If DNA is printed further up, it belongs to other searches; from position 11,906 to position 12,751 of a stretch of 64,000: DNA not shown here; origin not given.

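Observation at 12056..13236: Ndt-fold enzyme translationally coupled to a PnuC-like nicotinamide-riboside transporter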

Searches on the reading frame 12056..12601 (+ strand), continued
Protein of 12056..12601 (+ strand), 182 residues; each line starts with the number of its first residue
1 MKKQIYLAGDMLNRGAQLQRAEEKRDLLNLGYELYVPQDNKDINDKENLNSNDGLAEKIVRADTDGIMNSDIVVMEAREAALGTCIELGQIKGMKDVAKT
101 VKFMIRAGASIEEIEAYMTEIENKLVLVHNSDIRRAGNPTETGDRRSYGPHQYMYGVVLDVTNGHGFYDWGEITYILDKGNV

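Call 83: get_annotated_region(hit=H42, flank=5000)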
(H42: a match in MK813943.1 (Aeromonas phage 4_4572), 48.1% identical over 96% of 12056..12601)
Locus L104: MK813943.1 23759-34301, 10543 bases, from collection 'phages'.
description: Aeromonas phage 4_4572, complete genome.
organism: Aeromonas phage 4_4572 (NCBI taxid 2588517)
taxonomy: Viruses; Duplodnaviria; Heunggongvirae; Uroviricota; Caudoviricetes; Lahexavirus; Lahexavirus lv44572
host: Aeromonas hydrophila; source: lake water; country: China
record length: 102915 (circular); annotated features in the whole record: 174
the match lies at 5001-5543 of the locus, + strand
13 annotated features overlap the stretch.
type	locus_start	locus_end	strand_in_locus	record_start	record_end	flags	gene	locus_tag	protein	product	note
CDS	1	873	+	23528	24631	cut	44572_052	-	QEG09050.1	ATP-dependent DNA ligase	ATP-dependent DNA ligase [Salmonella phage 7-11]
CDS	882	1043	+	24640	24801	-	44572_053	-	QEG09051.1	hypothetical protein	-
CDS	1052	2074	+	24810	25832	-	44572_054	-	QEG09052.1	hypothetical protein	hypothetical protein PHG25ORF102c [Aeromonas phage 25]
CDS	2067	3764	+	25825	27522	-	44572_055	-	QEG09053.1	ribonucleotide reductase A subunit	ribonucleotide reductase A subunit [Aeromonas phage 25]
CDS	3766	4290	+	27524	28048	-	44572_056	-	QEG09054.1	adenine methyltransferase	adenine methyltransferase [Deinococcus sp. RL]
CDS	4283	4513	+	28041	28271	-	44572_057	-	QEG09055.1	hypothetical protein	-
CDS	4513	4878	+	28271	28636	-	44572_058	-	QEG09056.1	hypothetical protein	putative NrdA.1-like protein [Pectobacterium phage PM1]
CDS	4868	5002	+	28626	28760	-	44572_059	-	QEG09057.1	hypothetical protein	-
CDS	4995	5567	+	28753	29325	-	44572_060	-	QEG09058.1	hypothetical protein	hypothetical protein GAP52_035 [Cronobacter phage vB_CsaP_GAP52]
CDS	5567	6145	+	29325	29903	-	44572_061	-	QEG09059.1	hypothetical protein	-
CDS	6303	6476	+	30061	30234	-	44572_062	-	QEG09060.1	hypothetical protein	-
CDS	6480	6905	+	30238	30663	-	44572_063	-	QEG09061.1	putative endonuclease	putative endonuclease [Salmonella phage 7-11]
CDS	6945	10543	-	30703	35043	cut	44572_064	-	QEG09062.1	hypothetical protein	-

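Call 85: search_protein_families(library=phrogs, proteins=[L104:5567-6142:+, L050:5534-5998:+, L007:4599-5174:+, L013:6587-7345:+], max_evalue=0.001)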
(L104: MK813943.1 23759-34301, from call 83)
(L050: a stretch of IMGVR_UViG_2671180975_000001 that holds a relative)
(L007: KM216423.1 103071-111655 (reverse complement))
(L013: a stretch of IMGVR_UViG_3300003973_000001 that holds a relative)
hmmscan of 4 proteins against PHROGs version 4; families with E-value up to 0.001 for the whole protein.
L104:5567-6142:+ (192 aa): 2 families
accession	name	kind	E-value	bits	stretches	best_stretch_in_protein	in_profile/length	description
phrog_139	-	other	4.2e-33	116.2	1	1-184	82-259/342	deoxynucleoside monophosphate kinase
phrog_31701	-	unknown function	2.8e-10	41.3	1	1-78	11-89/89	-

L050:5534-5998:+ (155 aa): 22 families
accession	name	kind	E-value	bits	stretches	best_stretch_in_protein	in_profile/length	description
phrog_1689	-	other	1.7e-44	153.5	1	1-154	85-237/243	nucleotide kinase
phrog_236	-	other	4e-22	80.4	1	83-154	239-308/431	nucleotide kinase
phrog_4943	-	unknown function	4.5e-19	70.5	1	75-154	81-162/166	-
phrog_4897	-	other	3.7e-18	67.3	1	76-154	104-183/186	kinase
phrog_2708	-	other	4.1e-15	57.3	1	83-153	67-135/141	nucleotide kinase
phrog_1225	-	unknown function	3.5e-14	54.6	1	83-149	7-75/178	-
phrog_4472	-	other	7.8e-14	52.5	1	75-154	4-80/100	nucleotide kinase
phrog_2585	-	other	3.1e-12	48.2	1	78-149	91-165/175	nucleotide kinase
phrog_23238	-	unknown function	2.9e-10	41.2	1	84-153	127-195/196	-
phrog_2387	-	other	1.2e-09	39.5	1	85-153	5-73/147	nucleotide kinase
phrog_10602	-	other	3.9e-09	37.7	1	77-153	90-165/168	nucleotide kinase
phrog_25460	-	unknown function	1e-08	36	1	83-151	75-140/144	-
phrog_11324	-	other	2e-08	35.9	1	86-154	12-74/139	nucleotide kinase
phrog_13120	-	unknown function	1.1e-06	30.4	1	82-148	62-122/134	-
phrog_11450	-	unknown function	1.4e-06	28.5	1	76-153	317-390/394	-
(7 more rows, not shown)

L007:4599-5174:+ (192 aa): 3 families
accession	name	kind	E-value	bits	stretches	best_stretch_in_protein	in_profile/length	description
phrog_2642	-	unknown function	1.3e-95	319.7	1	1-192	1-195/197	-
phrog_33985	-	unknown function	1.2e-22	80.8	1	1-65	4-68/70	-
phrog_25992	-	unknown function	2e-12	48.4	1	4-97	5-102/120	-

L013:6587-7345:+ (253 aa): 1 family
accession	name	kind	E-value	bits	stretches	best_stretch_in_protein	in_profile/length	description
phrog_135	-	DNA, RNA and nucleotide metabolism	2.1e-39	137.3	2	102-251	158-289/463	dUTPase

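Call 91: search_protein_families(library=pfam, proteins=[L008:4974-5225:+, L008:4551-4970:+, L104:5567-6142:+, L103:5946-6305:+], max_evalue=0.01)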
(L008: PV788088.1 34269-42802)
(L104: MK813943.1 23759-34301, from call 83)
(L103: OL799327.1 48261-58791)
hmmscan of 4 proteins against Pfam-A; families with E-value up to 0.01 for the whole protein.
L008:4974-5225:+ (84 aa): 1 family
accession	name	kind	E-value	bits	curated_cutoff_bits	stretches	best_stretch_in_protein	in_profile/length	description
PF04193.19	PQ-loop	-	7.9e-10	38.8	22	1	2-59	2-59/61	PQ loop repeat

L008:4551-4970:+ (140 aa): 0 families

L104:5567-6142:+ (192 aa): 0 families

L103:5946-6305:+ (120 aa): 2 families
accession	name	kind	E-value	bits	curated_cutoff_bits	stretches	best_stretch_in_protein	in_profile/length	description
PF10686.14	YAcAr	-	1.2e-08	35.1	28.2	1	1-65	1-64/66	YspA, cpYpsA-related SLOG family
PF02481.21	DNA_processg_A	-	0.00017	21.3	29.6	1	5-52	49-95/212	DNA recombination-mediator protein A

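Call 96: search_protein_representatives(alignment_id=A1)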
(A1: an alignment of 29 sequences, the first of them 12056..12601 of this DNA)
Query: 29 sequences, 188 profile positions. Proteins with E-value up to 0.001 (for the whole library): 277; up to 1e-10: 160; up to 1e-30: 81. The best 150 are listed.
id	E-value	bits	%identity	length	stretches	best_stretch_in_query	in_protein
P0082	4.8e-79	280.6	-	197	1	1-187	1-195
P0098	5.3e-79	280.5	-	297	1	3-187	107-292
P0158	1.7e-76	272.3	-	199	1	2-187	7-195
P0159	4.6e-75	267.6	-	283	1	2-186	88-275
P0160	5.3e-75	267.4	-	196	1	2-186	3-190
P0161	6.8e-74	263.8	-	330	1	4-186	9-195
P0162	8.1e-74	263.6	-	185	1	1-184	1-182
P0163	5.8e-73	260.8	-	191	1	2-187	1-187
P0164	9.0e-73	260.2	-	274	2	1-185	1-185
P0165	7.4e-72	257.2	-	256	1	3-184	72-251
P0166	1.0e-71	256.7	-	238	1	1-184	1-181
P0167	5.2e-71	254.4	-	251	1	3-183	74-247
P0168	3.0e-70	251.9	-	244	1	4-183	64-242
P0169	4.3e-69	248.2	-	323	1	3-184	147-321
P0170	4.6e-67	241.5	-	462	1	2-185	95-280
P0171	5.1e-67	241.4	-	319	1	2-186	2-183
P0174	2.2e-63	229.6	-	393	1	3-186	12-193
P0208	6.8e-38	146.4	-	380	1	3-187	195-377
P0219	4.8e-36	140.4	-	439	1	4-185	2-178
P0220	5.4e-36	140.2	-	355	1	3-185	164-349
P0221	2.1e-35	138.3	-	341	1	2-187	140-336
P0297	9.2e-13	64.5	-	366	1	5-181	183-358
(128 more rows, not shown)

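Call 97: search_protein_families(library=pfam, proteins=[P0161, P0170, P0171, P0174, P0208, P0219, P0220, P0221, P0169, P0297], max_evalue=0.001)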
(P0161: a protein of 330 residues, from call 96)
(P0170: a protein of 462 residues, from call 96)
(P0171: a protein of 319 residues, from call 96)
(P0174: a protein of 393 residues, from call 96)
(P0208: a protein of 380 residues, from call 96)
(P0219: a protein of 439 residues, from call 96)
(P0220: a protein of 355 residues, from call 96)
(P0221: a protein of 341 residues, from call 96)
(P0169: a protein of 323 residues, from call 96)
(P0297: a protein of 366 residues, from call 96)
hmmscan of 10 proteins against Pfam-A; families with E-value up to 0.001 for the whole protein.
P0161 (330 aa): 1 family
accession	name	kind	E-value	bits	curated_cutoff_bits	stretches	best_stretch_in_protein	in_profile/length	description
PF05014.21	Nuc_deoxyrib_tr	-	6.6e-09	36.4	28.8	1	11-112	2-102/117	Nucleoside 2-deoxyribosyltransferase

P0170 (462 aa): 2 families
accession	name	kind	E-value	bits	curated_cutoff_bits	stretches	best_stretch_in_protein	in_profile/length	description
PF05014.21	Nuc_deoxyrib_tr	-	6e-09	36.5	28.8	1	98-202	1-103/117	Nucleoside 2-deoxyribosyltransferase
PF15891.11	Nuc_deoxyri_tr2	-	0.00052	20.7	30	0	96-187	2-93/105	Nucleoside 2-deoxyribosyltransferase like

P0171 (319 aa): 1 family
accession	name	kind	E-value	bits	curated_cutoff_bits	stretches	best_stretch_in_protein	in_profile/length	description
PF05014.21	Nuc_deoxyrib_tr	-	1.3e-05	25.8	28.8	1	6-112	2-108/117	Nucleoside 2-deoxyribosyltransferase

P0174 (393 aa): 1 family
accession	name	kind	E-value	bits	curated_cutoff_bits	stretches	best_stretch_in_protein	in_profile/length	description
PF05014.21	Nuc_deoxyrib_tr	-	0.00038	21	28.8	1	26-101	14-87/117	Nucleoside 2-deoxyribosyltransferase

P0208 (380 aa): 2 families
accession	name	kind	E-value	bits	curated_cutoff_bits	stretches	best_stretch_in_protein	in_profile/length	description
PF13238.12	AAA_18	-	6.3e-05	23.9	29.4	1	6-136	3-115/128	AAA domain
PF13671.12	AAA_33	-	0.00059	20.6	27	0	4-48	2-46/143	AAA domain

P0219 (439 aa): 1 family
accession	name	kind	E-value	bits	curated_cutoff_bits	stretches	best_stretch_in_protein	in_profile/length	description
PF05014.21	Nuc_deoxyrib_tr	-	0.00015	22.3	28.8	1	22-92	21-87/117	Nucleoside 2-deoxyribosyltransferase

P0220 (355 aa): 1 family
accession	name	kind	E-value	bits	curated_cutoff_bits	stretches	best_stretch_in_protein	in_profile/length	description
PF05014.21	Nuc_deoxyrib_tr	-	1.8e-07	31.7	28.8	1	181-268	17-102/117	Nucleoside 2-deoxyribosyltransferase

P0221 (341 aa): 2 families
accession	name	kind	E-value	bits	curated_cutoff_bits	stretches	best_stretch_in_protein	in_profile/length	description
PF05014.21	Nuc_deoxyrib_tr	-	0.00024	21.6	28.8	0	143-240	1-97/117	Nucleoside 2-deoxyribosyltransferase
PF15891.11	Nuc_deoxyri_tr2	-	0.00041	21.1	30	1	141-235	2-97/105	Nucleoside 2-deoxyribosyltransferase like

P0169 (323 aa): 2 families
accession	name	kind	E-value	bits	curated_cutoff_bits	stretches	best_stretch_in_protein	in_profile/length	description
PF05014.21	Nuc_deoxyrib_tr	-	8.3e-06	26.4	28.8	1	149-239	1-90/117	Nucleoside 2-deoxyribosyltransferase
PF15891.11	Nuc_deoxyri_tr2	-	0.0002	22.1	30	1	146-238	1-94/105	Nucleoside 2-deoxyribosyltransferase like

P0297 (366 aa): 1 family
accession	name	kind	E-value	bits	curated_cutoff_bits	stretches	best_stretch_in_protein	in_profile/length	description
PF05014.21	Nuc_deoxyrib_tr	-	2.2e-05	25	28.8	1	184-274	2-93/117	Nucleoside 2-deoxyribosyltransferase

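Call 98: search_protein_families(library=phrogs, proteins=[P0161, P0170, P0171, P0174, P0208, P0219, P0220, P0221, P0169, P0297], max_evalue=0.00001)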
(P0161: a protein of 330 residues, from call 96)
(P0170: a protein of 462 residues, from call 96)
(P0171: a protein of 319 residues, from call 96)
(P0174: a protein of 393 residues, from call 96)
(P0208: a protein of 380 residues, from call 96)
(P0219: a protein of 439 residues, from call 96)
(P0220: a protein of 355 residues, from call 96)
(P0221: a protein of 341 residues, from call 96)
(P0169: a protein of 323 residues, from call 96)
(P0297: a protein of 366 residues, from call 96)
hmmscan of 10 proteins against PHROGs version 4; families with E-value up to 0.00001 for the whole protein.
P0161 (330 aa): 1 family
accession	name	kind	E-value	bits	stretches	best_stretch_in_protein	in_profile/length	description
phrog_1817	-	DNA, RNA and nucleotide metabolism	2.3e-55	188.2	1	3-195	2-187/192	nucleoside 2-deoxyribosyltransferase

P0170 (462 aa): 1 family
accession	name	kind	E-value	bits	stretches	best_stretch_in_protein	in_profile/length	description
phrog_1817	-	DNA, RNA and nucleotide metabolism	2.9e-56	191.1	1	91-281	2-187/192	nucleoside 2-deoxyribosyltransferase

P0171 (319 aa): 1 family
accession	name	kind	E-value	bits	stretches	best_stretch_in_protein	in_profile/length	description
phrog_1817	-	DNA, RNA and nucleotide metabolism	7e-53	180.1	1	3-186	7-190/192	nucleoside 2-deoxyribosyltransferase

P0174 (393 aa): 1 family
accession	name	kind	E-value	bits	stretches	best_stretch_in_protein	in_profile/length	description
phrog_1817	-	DNA, RNA and nucleotide metabolism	1.4e-48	166.1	1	12-195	7-189/192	nucleoside 2-deoxyribosyltransferase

P0208 (380 aa): 2 families
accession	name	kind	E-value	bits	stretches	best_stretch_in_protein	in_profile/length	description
phrog_1817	-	DNA, RNA and nucleotide metabolism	2.6e-33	116.2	1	193-378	5-189/192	nucleoside 2-deoxyribosyltransferase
phrog_1815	-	other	3.6e-21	77.3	1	1-174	3-176/197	guanylate kinase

P0219 (439 aa): 1 family
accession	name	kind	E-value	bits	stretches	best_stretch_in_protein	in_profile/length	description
phrog_1817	-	DNA, RNA and nucleotide metabolism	6.6e-35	121.4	1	1-180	7-188/192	nucleoside 2-deoxyribosyltransferase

P0220 (355 aa): 1 family
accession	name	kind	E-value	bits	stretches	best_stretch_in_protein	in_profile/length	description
phrog_1817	-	DNA, RNA and nucleotide metabolism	6.5e-75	252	1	161-352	4-189/192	nucleoside 2-deoxyribosyltransferase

P0221 (341 aa): 2 families
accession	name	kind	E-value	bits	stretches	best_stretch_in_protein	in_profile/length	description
phrog_1817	-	DNA, RNA and nucleotide metabolism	1.5e-67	227.9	1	138-338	4-190/192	nucleoside 2-deoxyribosyltransferase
phrog_16124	-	unknown function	4e-24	86.5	1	1-131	18-167/169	-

P0169 (323 aa): 1 family
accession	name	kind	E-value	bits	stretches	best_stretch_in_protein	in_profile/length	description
phrog_1817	-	DNA, RNA and nucleotide metabolism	5.9e-57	193.4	1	143-321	3-185/192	nucleoside 2-deoxyribosyltransferase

P0297 (366 aa): 1 family
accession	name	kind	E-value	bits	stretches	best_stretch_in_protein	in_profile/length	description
phrog_1817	-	DNA, RNA and nucleotide metabolism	2.4e-22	80.5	1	179-347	5-170/192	nucleoside 2-deoxyribosyltransferase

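Call 102: search_protein_families(library=phrogs, proteins=[L008:4551-4970:+, L008:4974-5225:+], max_evalue=0.0001)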
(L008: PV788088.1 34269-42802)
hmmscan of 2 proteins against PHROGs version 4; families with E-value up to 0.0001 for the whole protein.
L008:4551-4970:+ (140 aa): 0 families

L008:4974-5225:+ (84 aa): 3 families
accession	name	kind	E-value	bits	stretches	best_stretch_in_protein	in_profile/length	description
phrog_25992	-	unknown function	1.2e-38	133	1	1-83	5-90/120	-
phrog_2642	-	unknown function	6.3e-13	49.9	1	1-83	4-85/197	-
phrog_33985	-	unknown function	1.8e-05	25.8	1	3-57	9-63/70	-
